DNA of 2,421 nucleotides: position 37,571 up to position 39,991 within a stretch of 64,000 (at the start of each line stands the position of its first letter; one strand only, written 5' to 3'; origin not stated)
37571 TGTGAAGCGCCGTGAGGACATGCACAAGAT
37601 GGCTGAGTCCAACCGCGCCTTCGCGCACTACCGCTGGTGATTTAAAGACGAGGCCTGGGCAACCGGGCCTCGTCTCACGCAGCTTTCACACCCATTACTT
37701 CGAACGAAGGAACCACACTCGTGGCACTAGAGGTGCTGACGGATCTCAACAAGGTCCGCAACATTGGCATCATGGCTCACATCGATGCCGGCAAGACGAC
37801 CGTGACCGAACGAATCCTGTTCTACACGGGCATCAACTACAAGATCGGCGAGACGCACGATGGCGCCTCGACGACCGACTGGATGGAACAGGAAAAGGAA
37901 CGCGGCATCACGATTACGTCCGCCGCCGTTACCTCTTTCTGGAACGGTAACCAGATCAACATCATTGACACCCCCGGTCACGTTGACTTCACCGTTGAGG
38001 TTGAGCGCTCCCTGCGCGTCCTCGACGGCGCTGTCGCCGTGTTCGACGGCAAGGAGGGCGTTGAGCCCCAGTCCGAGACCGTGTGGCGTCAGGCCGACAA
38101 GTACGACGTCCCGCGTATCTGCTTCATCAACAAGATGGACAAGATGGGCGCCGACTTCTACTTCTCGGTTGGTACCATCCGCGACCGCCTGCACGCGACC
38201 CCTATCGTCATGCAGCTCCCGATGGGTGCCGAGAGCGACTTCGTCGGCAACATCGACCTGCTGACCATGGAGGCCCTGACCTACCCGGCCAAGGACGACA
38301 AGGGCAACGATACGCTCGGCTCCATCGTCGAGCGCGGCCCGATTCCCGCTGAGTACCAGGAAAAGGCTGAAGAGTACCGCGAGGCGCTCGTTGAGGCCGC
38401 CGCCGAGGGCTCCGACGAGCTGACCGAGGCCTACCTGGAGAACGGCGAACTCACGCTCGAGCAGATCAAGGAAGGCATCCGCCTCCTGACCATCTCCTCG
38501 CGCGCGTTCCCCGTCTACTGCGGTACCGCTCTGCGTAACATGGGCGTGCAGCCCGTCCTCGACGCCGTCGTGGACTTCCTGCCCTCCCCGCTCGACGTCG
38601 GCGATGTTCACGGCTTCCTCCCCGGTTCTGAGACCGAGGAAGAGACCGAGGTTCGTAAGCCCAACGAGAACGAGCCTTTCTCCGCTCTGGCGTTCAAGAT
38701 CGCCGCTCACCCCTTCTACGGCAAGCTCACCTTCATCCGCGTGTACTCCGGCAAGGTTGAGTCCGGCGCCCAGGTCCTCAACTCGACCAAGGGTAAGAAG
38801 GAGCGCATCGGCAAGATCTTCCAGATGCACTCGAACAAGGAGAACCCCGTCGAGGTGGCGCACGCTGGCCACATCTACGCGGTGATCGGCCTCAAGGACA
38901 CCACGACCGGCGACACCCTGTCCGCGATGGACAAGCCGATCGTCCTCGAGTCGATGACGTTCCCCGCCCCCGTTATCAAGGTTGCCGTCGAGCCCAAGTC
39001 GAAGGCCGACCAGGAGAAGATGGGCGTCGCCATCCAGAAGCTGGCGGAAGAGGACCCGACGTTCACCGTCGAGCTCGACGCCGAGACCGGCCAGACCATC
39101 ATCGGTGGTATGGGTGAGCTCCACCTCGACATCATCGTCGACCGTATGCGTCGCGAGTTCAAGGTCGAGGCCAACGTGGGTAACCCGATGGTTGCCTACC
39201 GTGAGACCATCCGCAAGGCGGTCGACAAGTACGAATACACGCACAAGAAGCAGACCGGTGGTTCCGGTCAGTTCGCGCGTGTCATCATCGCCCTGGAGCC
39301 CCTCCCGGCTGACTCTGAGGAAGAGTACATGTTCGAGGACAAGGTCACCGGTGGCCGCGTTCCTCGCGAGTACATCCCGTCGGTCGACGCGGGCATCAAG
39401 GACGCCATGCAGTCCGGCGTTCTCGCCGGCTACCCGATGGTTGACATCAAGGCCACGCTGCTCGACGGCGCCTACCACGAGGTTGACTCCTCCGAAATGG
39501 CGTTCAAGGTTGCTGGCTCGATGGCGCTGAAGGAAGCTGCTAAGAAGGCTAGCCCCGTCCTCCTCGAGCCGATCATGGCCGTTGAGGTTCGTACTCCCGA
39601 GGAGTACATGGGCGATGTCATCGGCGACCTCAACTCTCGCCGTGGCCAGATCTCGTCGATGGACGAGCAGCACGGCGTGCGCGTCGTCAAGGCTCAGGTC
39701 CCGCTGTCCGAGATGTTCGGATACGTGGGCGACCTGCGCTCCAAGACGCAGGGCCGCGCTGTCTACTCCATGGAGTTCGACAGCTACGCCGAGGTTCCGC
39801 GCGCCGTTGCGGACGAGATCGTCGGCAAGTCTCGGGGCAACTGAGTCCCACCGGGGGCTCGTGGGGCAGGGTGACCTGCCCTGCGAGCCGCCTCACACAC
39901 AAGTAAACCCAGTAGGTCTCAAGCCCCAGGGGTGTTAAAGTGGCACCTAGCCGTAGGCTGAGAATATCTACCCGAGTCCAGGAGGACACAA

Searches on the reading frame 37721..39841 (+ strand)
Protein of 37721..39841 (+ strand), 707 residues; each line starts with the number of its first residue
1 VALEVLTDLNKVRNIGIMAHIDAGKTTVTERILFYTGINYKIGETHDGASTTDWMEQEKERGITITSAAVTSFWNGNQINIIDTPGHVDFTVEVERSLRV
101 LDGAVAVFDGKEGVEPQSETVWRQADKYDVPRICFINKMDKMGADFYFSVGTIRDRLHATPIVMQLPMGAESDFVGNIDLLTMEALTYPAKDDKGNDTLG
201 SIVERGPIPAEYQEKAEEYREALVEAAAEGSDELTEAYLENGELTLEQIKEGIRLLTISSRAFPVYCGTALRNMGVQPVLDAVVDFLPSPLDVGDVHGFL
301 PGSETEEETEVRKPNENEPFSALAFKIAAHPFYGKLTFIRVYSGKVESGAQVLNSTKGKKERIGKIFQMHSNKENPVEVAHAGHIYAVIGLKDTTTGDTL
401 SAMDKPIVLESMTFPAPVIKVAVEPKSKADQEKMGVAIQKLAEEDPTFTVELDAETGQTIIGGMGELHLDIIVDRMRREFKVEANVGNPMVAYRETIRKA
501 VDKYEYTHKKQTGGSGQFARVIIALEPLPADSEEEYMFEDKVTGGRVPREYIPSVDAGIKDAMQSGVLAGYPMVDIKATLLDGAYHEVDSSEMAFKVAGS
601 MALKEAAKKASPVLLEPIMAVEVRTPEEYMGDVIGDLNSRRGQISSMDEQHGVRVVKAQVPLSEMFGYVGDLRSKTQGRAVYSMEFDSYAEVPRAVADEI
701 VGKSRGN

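Call 76: search_protein_families(library=pfam, proteins=[window:37721-39841:+], max_evalue=0.00001)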
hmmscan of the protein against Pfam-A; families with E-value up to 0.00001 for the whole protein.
window:37721-39841:+ (707 aa): 7 families
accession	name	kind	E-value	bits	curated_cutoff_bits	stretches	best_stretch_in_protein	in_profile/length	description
PF00009.33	GTP_EFTU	-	1.8e-62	210.7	26.5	1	11-289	2-188/188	Elongation factor Tu GTP binding domain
PF03764.24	EFG_IV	-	1.3e-48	164.2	24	1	489-611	1-121/121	Elongation factor G, domain IV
PF14492.12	EFG_III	-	3.2e-33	114.1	27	1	414-487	1-74/75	Elongation Factor G, domain III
PF00679.30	EFG_C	-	2.9e-31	107.8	27.9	1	613-699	1-88/89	Elongation factor G C-terminus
PF03144.31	GTP_EFTU_D2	-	8.1e-17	61.9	30.3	1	334-400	1-72/73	Elongation factor Tu domain 2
PF22042.2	EF-G_D2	-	5.9e-16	58.8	27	1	319-402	1-83/84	Elongation factor G domain 2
PF16658.11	RF3_C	-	1.8e-07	31.5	40.1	1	421-503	13-95/132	Class II release factor RF3, C-terminal domain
